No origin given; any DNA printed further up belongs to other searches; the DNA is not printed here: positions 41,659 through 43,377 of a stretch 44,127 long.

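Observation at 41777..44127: AT-rich, uptake-sequence-free two-gene operon: a large LRR protein followed by an LRR-DUF2971-like protein. A candidate sensor-effector (defence-type) system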

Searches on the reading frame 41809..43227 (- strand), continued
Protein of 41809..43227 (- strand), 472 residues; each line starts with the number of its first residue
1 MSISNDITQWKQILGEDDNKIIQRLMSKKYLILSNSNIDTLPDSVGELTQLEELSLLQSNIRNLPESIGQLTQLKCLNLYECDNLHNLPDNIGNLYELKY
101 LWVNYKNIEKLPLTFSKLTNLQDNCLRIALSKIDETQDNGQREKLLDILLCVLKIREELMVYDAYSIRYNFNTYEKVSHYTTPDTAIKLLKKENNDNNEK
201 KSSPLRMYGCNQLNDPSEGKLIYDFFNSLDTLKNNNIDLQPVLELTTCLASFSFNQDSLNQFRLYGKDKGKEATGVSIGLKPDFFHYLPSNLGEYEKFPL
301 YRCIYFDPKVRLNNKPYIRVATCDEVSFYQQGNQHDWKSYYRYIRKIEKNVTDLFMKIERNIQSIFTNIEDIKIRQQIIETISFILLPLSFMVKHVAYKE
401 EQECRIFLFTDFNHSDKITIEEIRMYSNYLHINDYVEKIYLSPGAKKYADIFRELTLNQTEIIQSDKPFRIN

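Call 40: fold_search(model_id=the predicted structure, library=pdb)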
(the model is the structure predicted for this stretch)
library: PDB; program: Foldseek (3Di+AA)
matches with E <= 10: 520; with E <= 0.001: 42
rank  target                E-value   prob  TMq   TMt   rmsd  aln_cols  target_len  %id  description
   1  4tzh_A                2.0e-05  1.00  0.17  0.38   7.0       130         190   28  Structure of Leptospira interrogans LRR protein LIC12234 (released 2015-06-03)
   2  7tvf_A                3.8e-05  1.00  0.19  0.18   4.5       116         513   28  Crystal structure of the SHOC2-MRAS-PP1CA (SMP) complex to a resolution of 2.17 Angstrom (released 2022-05-04)
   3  7tvf_D                3.8e-05  1.00  0.20  0.18   5.4       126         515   27  Crystal structure of the SHOC2-MRAS-PP1CA (SMP) complex to a resolution of 2.17 Angstrom (released 2022-05-04)
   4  4u06                  4.2e-05  1.00  0.17  0.23   7.2       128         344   26  Structure of Leptospira interrogans LRR protein LIC10831 (released 2015-06-03)
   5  4tzh_B                5.2e-05  1.00  0.17  0.39   7.0       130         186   28  Structure of Leptospira interrogans LRR protein LIC12234 (released 2015-06-03)
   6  7yjw_A                5.8e-05  1.00  0.19  0.30   1.4        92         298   38  Structure of Leptospira santarosai serovar shermani LRR protein LSS01692 (released 2023-06-28)
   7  7sd1_A                6.2e-05  1.00  0.19  0.19   3.6       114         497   33  Crystal structure of SHOC2 (released 2022-04-20)
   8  6lx0                  6.9e-05  1.00  0.20  0.67   2.6       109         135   30  Structure of Leptospira santarosai serovar shermani LRR protein LSS11580 (released 2020-12-23)
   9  4u08_A                7.2e-05  1.00  0.14  0.17   8.2       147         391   24  Structure of Leptospira interrogans LRR protein LIC11098 (released 2015-06-03)
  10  7xzh_B                9.0e-05  1.00  0.13  0.09   9.1       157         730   19  Cryo-EM structure of human LRRC8A (released 2023-06-07)
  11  7tvg                  1.2e-04  1.00  0.14  0.14   8.5       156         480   24  Crystal Structure of SHOC2 to a resolution of 2.4 Angstrom (released 2022-05-04)
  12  7upi_C                1.3e-04  1.00  0.20  0.19   5.0       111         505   32  Cryo-EM structure of SHOC2-PP1c-MRAS holophosphatase complex (released 2022-05-04)
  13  8yn0_H                1.5e-04  1.00  0.20  0.23   1.9       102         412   31  Crystal structure of NRG1C in complex with EDS1-SAG101-(ADPr-ATP) (released 2024-12-11)
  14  7sd1_C                1.5e-04  1.00  0.19  0.18   2.5       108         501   31  Crystal structure of SHOC2 (released 2022-04-20)
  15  9btm_B                1.6e-04  1.00  0.19  0.19   3.3       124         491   27  NRas 1-169 Q61R in Complex with Shoc2 80-582 (released 2025-04-02)
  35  4fcg                  5.4e-04  1.00  0.18  0.28   3.0       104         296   28  Structure of the leucine-rich repeat domain of the type III effector XCV3220 (XopL) (released 2012-06-13)
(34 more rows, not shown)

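Call 55: search_protein_families(library=ncbifam, proteins=[L001:7307-8056:+, window:41812-43227:-], max_evalue=1)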
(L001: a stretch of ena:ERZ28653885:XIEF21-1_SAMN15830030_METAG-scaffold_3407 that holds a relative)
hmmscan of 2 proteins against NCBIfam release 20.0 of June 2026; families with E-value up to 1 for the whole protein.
L001:7307-8056:+ (250 aa): 0 families

window:41812-43227:- (472 aa): 4 families
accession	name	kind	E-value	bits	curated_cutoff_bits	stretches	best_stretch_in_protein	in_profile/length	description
NF041400.1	XopAE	equivalog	2.6e-16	59.6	600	1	30-120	70-209/478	type III secretion system effector XopAE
NF041351.1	XopL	equivalog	7.5e-14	51.3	500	1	22-125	172-274/497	type III secretion system leucine-rich repeat domain-containing effector XopL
NF041381.1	XopAC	subfamily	1.3e-12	47.2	450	1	34-122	98-186/451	XopAC/AvrAC family type III secretion system effector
NF047464.1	FibnectbindLIC11051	equivalog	3.6e-07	29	1000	1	25-136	556-665/685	LIC_11051 family fibronectin-binding protein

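Call 56: search_protein_families(library=pfam, proteins=[L001:7307-8056:+], max_evalue=1)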
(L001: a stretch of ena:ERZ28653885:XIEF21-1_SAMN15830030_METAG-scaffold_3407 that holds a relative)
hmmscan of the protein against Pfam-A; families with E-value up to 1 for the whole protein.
L001:7307-8056:+ (250 aa): 0 families
